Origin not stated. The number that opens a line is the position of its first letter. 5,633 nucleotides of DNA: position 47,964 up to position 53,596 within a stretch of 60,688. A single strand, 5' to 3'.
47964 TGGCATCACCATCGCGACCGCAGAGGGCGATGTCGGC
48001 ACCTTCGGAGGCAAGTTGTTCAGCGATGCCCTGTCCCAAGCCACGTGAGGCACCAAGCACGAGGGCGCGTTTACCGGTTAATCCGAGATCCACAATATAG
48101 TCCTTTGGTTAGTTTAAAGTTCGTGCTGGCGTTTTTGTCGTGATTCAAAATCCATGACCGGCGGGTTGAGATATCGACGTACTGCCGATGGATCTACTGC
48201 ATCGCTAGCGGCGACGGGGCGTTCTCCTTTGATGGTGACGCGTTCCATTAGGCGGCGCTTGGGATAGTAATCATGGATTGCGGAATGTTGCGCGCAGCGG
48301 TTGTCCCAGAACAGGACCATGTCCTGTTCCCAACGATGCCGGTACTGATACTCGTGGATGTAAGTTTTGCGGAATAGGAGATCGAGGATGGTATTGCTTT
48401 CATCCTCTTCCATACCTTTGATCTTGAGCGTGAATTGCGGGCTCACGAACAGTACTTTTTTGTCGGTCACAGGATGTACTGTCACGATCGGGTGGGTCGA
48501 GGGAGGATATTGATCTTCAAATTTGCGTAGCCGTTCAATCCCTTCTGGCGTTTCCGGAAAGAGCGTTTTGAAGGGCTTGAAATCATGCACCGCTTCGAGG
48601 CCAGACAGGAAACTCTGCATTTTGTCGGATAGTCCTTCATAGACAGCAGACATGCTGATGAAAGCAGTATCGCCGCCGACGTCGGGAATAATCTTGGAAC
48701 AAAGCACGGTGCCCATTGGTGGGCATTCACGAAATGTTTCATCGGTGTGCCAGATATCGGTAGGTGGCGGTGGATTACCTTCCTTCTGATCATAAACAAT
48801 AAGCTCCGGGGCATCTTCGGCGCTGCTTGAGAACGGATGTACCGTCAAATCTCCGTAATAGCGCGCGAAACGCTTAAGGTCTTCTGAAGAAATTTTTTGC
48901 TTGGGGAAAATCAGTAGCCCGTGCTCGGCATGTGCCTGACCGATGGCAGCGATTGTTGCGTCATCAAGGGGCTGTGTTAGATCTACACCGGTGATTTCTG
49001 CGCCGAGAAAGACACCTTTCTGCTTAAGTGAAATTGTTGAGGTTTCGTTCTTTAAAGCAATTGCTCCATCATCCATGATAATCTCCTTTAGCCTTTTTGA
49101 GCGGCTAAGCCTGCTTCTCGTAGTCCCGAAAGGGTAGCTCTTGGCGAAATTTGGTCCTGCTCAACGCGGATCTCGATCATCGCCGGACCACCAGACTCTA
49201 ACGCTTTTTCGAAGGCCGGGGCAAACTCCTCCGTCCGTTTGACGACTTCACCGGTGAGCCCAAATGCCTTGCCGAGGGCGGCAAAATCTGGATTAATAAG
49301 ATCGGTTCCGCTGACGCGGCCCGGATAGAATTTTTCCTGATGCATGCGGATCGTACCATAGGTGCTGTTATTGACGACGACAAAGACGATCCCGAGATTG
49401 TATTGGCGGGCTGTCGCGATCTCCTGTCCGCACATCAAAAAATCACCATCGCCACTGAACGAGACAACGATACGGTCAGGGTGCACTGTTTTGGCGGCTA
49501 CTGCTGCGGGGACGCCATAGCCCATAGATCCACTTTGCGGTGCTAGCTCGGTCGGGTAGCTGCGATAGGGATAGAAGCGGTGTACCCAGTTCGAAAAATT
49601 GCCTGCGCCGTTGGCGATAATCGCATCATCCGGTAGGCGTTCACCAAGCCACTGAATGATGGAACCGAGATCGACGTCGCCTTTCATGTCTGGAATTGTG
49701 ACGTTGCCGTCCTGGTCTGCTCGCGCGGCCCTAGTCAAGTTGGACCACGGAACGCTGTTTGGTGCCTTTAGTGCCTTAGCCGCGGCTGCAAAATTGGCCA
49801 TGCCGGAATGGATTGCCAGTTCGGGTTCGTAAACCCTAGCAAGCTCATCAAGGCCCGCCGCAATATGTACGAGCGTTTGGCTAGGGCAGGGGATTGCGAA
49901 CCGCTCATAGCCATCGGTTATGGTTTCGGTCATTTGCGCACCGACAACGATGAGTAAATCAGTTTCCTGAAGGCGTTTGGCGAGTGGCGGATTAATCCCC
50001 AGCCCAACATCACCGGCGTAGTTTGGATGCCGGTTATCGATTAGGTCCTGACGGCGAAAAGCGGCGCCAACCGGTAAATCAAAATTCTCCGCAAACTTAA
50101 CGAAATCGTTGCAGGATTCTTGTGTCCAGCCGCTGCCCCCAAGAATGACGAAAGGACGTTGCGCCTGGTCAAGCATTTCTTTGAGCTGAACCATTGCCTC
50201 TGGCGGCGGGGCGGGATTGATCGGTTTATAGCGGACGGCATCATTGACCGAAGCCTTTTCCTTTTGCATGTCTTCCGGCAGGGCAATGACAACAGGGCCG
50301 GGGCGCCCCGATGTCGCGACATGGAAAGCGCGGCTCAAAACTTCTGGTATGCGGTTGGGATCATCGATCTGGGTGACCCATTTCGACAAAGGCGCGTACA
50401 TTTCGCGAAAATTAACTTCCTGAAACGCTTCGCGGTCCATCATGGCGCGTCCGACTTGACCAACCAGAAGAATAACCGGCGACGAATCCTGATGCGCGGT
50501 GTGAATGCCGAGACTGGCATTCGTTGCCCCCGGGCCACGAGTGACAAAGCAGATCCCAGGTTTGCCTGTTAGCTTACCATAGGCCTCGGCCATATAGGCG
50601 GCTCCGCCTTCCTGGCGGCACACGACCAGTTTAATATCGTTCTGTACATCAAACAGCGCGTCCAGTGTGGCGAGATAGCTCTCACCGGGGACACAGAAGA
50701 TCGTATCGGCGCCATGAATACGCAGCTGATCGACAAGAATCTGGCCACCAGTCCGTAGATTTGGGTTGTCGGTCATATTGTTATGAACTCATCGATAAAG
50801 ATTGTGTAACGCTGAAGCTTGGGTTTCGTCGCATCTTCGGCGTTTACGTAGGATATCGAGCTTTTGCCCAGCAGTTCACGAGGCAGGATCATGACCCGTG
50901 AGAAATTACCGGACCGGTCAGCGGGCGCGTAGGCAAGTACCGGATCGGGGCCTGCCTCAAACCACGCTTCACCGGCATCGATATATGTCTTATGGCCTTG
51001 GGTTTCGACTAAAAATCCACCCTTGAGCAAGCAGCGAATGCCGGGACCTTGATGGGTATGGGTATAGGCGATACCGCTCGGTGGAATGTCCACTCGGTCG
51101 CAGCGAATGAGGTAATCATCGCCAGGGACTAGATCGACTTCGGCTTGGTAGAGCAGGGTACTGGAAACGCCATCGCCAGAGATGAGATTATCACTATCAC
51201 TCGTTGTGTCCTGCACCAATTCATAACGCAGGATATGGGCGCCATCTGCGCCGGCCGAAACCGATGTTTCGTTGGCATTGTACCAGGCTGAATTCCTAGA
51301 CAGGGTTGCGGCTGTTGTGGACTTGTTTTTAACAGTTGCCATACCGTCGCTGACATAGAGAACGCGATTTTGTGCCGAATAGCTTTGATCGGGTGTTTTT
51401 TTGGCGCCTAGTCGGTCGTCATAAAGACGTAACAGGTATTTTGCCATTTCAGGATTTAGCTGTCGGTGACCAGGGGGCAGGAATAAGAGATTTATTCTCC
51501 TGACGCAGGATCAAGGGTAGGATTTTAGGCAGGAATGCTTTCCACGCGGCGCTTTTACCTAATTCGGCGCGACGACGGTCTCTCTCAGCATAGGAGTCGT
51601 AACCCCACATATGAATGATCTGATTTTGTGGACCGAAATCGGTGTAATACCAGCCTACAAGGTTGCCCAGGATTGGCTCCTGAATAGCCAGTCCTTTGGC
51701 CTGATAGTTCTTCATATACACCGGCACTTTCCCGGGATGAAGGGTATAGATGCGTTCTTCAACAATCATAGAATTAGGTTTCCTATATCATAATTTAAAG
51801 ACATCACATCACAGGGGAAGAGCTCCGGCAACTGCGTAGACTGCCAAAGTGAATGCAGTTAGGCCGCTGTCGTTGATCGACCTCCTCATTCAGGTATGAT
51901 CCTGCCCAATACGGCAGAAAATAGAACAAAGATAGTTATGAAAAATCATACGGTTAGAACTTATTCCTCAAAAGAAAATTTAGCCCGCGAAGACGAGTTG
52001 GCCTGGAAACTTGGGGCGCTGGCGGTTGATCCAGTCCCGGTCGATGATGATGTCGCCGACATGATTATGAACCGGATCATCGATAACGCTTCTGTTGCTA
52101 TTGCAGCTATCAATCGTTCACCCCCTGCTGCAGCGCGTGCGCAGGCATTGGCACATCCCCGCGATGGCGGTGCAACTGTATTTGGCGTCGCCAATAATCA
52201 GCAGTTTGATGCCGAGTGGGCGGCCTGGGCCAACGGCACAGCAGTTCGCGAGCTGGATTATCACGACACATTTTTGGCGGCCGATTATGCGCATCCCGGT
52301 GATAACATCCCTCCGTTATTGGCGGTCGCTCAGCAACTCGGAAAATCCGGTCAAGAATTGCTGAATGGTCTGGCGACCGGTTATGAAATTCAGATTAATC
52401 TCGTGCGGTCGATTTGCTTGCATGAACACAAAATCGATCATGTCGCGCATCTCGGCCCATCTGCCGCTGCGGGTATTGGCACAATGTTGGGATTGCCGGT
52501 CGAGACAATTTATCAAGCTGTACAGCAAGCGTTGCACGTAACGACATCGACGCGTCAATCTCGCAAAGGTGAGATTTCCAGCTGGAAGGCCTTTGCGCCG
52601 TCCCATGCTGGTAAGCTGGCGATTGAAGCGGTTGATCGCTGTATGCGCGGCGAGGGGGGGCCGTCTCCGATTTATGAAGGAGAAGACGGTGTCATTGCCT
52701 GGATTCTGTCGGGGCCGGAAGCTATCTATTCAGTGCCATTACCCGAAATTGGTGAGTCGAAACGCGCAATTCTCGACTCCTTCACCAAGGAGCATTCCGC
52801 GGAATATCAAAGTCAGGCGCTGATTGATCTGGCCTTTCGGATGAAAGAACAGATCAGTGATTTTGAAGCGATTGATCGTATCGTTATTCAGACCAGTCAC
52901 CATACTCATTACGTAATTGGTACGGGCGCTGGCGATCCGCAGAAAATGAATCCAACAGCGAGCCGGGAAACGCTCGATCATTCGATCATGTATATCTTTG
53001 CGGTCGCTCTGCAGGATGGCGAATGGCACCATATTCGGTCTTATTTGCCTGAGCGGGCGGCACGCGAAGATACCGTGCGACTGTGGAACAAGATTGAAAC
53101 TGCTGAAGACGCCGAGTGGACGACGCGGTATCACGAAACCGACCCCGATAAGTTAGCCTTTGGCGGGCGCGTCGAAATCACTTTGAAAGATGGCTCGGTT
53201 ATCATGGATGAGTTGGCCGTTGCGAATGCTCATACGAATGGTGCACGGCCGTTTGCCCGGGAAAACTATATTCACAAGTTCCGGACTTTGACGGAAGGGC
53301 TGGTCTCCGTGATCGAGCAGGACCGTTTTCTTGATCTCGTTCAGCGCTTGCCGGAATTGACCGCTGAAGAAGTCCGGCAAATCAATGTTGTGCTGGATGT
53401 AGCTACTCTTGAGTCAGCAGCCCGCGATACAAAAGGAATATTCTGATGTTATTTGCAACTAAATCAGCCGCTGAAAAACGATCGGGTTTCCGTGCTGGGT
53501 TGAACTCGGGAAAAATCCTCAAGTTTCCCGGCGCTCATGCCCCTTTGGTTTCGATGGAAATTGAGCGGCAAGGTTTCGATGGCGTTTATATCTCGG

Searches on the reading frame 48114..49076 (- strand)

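Call 48: search_protein_families(library=pfam, proteins=[window:48114-49076:-], max_evalue=0.00001)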
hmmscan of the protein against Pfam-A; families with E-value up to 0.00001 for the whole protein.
window:48114-49076:- (320 aa): 1 family
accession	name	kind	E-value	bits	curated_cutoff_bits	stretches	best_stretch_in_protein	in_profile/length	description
PF02668.22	TauD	-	2e-63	215.2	27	1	20-281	8-267/267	Taurine catabolism dioxygenase TauD, TfdA family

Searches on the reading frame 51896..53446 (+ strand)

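Call 48: search_protein_families(library=pfam, proteins=[window:51896-53446:+], max_evalue=0.00001)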
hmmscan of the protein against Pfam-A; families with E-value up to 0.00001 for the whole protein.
window:51896-53446:+ (516 aa): 2 families
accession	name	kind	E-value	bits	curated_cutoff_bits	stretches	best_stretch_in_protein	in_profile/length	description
PF03972.19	MmgE_PrpD_N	-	2e-68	230.7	32.1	1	35-275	3-240/244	MmgE/PrpD N-terminal domain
PF19305.4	MmgE_PrpD_C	-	8.7e-40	136.8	32.1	1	300-485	1-171/173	MmgE/PrpD C-terminal domain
